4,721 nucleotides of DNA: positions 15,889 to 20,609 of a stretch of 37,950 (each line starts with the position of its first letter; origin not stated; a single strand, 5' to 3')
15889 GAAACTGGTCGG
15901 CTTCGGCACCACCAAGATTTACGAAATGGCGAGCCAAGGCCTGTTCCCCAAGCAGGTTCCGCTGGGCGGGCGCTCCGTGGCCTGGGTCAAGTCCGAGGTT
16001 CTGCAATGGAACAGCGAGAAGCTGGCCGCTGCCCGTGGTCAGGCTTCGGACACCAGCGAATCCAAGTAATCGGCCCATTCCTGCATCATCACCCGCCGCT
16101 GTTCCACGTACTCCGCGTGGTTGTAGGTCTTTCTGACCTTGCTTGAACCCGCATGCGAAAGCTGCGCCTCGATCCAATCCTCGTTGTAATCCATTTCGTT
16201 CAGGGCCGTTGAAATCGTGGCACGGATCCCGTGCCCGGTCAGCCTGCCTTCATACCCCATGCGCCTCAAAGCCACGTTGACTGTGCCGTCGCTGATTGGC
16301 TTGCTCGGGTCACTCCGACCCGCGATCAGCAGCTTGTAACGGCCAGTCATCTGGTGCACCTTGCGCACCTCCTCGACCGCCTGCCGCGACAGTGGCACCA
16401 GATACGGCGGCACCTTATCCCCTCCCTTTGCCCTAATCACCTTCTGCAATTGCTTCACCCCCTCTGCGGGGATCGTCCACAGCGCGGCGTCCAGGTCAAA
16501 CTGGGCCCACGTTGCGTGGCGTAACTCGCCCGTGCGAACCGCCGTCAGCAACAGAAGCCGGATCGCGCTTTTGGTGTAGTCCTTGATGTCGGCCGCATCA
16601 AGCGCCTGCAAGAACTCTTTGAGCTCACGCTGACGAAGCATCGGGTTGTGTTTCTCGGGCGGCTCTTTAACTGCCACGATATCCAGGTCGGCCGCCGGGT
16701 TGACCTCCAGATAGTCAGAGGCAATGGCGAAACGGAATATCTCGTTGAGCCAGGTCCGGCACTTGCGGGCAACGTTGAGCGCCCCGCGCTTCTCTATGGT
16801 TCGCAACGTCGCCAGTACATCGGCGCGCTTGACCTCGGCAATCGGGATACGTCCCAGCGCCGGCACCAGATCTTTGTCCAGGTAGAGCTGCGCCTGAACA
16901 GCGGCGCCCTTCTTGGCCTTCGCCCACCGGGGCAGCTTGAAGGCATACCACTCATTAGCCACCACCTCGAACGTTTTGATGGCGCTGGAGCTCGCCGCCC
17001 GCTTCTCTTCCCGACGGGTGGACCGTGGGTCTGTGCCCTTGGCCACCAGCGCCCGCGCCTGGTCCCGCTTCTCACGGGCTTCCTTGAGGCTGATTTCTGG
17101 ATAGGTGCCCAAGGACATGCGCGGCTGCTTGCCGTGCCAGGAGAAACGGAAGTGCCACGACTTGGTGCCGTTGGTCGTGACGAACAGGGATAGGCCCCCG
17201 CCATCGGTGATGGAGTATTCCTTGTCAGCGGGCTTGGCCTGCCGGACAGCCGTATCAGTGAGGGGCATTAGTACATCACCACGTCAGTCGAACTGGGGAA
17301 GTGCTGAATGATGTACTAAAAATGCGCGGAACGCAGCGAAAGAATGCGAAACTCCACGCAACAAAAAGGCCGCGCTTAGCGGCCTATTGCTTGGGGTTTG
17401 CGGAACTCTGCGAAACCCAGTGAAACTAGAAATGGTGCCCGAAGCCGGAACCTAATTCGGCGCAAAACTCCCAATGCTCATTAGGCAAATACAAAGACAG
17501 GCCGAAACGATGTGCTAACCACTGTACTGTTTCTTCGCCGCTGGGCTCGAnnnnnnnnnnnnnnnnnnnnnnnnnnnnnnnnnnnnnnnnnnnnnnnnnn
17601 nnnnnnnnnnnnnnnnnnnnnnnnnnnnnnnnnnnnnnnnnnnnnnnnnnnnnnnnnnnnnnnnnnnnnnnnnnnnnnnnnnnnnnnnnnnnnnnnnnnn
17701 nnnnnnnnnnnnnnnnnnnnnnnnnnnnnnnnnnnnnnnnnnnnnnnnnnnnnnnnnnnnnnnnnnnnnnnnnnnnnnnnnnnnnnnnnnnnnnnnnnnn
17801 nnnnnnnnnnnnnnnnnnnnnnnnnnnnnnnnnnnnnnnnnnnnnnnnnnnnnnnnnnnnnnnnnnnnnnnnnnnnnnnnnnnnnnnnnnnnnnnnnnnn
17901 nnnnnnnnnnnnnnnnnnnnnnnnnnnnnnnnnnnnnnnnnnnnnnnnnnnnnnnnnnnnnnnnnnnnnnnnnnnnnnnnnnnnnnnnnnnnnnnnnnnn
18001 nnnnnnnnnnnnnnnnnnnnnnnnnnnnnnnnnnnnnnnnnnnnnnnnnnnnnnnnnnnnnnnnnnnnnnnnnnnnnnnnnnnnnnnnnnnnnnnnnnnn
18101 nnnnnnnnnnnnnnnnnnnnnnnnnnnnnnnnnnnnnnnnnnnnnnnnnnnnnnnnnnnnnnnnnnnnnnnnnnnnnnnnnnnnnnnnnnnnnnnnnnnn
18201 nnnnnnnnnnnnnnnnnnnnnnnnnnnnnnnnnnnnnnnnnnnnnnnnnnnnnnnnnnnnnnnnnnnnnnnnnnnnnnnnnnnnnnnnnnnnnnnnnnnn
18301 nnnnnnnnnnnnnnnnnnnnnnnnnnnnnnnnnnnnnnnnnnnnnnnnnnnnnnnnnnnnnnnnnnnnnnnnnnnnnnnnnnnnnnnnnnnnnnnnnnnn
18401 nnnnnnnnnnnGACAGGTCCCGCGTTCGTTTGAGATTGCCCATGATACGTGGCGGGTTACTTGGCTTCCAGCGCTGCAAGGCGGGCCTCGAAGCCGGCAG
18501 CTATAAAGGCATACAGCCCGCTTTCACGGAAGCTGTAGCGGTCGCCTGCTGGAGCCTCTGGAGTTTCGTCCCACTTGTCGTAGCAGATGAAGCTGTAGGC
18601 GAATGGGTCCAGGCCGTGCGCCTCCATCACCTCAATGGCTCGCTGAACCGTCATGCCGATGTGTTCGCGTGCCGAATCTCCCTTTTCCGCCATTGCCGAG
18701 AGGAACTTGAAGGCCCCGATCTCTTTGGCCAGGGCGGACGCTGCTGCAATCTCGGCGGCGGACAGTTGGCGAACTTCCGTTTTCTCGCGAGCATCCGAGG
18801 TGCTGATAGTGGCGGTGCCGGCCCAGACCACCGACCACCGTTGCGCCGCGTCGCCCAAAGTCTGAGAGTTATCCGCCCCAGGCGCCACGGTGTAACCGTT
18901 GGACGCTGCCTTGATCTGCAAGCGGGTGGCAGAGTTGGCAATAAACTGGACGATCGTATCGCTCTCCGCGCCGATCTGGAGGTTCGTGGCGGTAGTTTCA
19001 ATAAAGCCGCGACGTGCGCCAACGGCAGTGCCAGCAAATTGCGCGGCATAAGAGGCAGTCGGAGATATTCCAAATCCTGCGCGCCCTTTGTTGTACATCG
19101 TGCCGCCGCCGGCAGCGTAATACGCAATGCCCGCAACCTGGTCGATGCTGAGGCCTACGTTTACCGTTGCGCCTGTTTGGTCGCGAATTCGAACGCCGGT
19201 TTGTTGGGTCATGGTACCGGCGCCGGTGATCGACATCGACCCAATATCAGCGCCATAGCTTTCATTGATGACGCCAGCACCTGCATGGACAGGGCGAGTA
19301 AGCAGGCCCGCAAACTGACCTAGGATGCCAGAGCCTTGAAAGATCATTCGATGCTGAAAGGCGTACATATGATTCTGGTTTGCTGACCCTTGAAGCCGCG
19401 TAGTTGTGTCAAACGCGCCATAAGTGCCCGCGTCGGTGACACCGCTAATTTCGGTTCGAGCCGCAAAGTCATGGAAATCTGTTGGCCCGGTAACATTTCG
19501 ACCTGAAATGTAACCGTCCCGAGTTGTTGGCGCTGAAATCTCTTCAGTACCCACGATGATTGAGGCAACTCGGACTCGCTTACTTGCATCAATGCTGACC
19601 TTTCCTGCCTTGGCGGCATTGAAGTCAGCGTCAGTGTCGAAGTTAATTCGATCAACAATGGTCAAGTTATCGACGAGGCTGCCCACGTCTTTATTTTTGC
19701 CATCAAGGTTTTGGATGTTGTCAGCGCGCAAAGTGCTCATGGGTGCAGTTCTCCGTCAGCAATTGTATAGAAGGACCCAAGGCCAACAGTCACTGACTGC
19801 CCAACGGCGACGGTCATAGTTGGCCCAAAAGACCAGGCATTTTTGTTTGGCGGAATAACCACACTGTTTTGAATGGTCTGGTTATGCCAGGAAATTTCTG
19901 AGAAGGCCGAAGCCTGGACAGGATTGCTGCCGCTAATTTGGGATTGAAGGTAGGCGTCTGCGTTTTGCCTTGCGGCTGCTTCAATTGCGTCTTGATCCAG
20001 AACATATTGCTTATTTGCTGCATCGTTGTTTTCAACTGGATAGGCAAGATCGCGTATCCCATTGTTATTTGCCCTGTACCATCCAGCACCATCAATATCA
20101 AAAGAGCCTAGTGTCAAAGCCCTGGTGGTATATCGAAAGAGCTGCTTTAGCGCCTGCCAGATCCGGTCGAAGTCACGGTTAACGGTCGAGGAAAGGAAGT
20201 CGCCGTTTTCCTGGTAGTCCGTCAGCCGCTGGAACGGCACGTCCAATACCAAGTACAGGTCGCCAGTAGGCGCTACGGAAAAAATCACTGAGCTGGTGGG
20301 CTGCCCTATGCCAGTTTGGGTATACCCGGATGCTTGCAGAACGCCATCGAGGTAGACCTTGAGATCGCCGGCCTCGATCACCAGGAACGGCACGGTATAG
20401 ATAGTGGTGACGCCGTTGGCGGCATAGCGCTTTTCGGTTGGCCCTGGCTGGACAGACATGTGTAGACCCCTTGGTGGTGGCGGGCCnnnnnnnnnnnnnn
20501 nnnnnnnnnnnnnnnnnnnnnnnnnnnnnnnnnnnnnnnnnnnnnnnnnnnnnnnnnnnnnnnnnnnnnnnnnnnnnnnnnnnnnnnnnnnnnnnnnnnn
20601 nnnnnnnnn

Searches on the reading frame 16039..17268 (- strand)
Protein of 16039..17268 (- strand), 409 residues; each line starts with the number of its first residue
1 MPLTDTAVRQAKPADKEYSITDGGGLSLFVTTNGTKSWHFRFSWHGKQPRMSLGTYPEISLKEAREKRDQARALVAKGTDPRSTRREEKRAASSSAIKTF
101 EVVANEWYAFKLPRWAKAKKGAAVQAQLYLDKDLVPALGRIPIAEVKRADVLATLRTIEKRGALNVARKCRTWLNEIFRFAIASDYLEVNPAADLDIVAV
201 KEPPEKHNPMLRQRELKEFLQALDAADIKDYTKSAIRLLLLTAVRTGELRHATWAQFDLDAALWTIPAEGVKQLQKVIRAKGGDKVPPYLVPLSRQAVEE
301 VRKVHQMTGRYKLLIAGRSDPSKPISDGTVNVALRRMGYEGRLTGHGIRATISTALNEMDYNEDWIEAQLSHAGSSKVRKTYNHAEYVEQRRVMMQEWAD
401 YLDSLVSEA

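Call 14: search_protein_families(library=phrogs, proteins=[window:16039-17268:-], max_evalue=0.001)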
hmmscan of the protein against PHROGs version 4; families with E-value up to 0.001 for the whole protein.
window:16039-17268:- (409 aa): 10 families
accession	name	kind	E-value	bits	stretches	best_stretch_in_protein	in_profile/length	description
phrog_1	-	integration and excision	7.1e-69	234.6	1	1-407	91-456/611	integrase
phrog_3423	-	unknown function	8.9e-46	156.7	1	1-152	6-154/157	-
phrog_4710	-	unknown function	5.4e-37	128.4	1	75-273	2-196/211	-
phrog_216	-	integration and excision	2.1e-29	103.6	1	168-406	16-248/301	integrase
phrog_14880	-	unknown function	2.2e-19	70.1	1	351-406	1-56/57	-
phrog_24775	-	unknown function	1.3e-13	52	1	329-405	14-89/101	-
phrog_37801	-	unknown function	2.2e-12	47.9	1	361-404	27-70/73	-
phrog_7244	-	integration and excision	1.7e-05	25.2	1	138-256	110-222/263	integrase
phrog_17497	-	unknown function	0.00019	22.5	1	343-407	58-121/133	-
phrog_32081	-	unknown function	0.00031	21.6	1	1-29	1-29/56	-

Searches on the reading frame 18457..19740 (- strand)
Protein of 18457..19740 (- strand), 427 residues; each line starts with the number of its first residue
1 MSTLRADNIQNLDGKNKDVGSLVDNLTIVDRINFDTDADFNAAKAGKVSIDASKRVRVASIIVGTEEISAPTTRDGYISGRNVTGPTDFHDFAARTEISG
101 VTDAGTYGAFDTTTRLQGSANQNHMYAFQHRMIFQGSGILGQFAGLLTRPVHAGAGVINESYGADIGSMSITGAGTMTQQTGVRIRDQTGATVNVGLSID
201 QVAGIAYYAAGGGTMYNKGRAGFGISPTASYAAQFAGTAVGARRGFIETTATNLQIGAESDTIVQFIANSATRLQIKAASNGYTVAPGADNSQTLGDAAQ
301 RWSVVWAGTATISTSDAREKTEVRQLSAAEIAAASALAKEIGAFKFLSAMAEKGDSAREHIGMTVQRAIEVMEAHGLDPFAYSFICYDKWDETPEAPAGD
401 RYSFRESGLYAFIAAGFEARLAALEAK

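Call 14: search_protein_families(library=phrogs, proteins=[window:18457-19740:-], max_evalue=0.001)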
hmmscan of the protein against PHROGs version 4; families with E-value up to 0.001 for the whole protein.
window:18457-19740:- (427 aa): 12 families
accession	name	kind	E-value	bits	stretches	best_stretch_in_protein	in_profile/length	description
phrog_7121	-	tail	2.6e-52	179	1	179-426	677-918/927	tail fiber protein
phrog_38424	-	unknown function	1.3e-50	173.6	2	263-397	291-423/488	-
phrog_24369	-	tail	7.9e-37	127.4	1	269-427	1218-1393/1396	tail fiber protein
phrog_1171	-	tail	3.8e-36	125.9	1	257-393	753-882/954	tail spike protein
phrog_24159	-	tail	7.7e-35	121.4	1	280-427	806-969/972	tail fiber protein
phrog_23437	-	tail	6.2e-29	102.3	1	251-413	90-250/275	tail protein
phrog_14895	-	tail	2.5e-28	99.9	1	268-398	462-597/632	tail spike protein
phrog_17635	-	tail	4.2e-27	95.7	1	263-398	548-684/721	tail fiber protein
phrog_15695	-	tail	1.3e-25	90.4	1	223-405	1029-1212/1284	tail fiber protein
phrog_19921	-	tail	1e-19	71.3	1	246-392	710-857/952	tail spike protein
phrog_28871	-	unknown function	8.5e-17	61.2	1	241-352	679-790/946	-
phrog_27613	-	tail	0.00079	18.9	0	283-396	621-733/779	tail protein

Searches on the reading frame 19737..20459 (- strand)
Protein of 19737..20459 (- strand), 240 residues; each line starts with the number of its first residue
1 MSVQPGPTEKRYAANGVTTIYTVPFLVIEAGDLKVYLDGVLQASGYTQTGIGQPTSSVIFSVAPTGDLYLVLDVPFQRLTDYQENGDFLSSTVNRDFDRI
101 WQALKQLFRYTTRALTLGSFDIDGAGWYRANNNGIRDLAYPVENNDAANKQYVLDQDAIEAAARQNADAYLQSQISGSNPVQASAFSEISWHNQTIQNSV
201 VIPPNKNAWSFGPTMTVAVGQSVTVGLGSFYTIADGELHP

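Call 14: search_protein_families(library=phrogs, proteins=[window:19737-20459:-], max_evalue=0.001)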
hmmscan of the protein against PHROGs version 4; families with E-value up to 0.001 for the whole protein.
window:19737-20459:- (240 aa): 17 families
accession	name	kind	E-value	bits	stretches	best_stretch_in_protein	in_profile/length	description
phrog_18671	-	unknown function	1.6e-34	120.6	1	149-240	106-197/197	-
phrog_28871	-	unknown function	3.5e-26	92.3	1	11-164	11-166/946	-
phrog_30017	-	unknown function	5.8e-25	88.4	1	10-158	10-162/1025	-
phrog_1640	-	tail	9.1e-24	85.5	1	10-153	10-160/765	tail protein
phrog_6518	-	tail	5e-15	55.6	1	10-220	7-215/793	tail fiber protein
phrog_11393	-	tail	2.5e-14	53.8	1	11-226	6-208/538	tail fiber protein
phrog_38237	-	unknown function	7.3e-10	38.8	1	9-216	9-218/697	-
phrog_32960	-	unknown function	8e-10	38.6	1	9-165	9-171/762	-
phrog_8649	-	unknown function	2.1e-09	37.5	1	9-161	9-168/743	-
phrog_36601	-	tail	1.3e-08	34.5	1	10-155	24-176/1084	tail fiber protein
phrog_1171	-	tail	7.3e-08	32.3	1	12-166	12-173/954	tail spike protein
phrog_13893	-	tail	2.8e-06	27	1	9-150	9-157/648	tail protein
phrog_17220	-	unknown function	5.8e-06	25.8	1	9-153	9-160/868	-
phrog_2710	-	tail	1.5e-05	24.6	1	11-162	14-167/781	tail fiber protein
phrog_26630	-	tail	4.7e-05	23.2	1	14-189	10-188/506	tail fiber protein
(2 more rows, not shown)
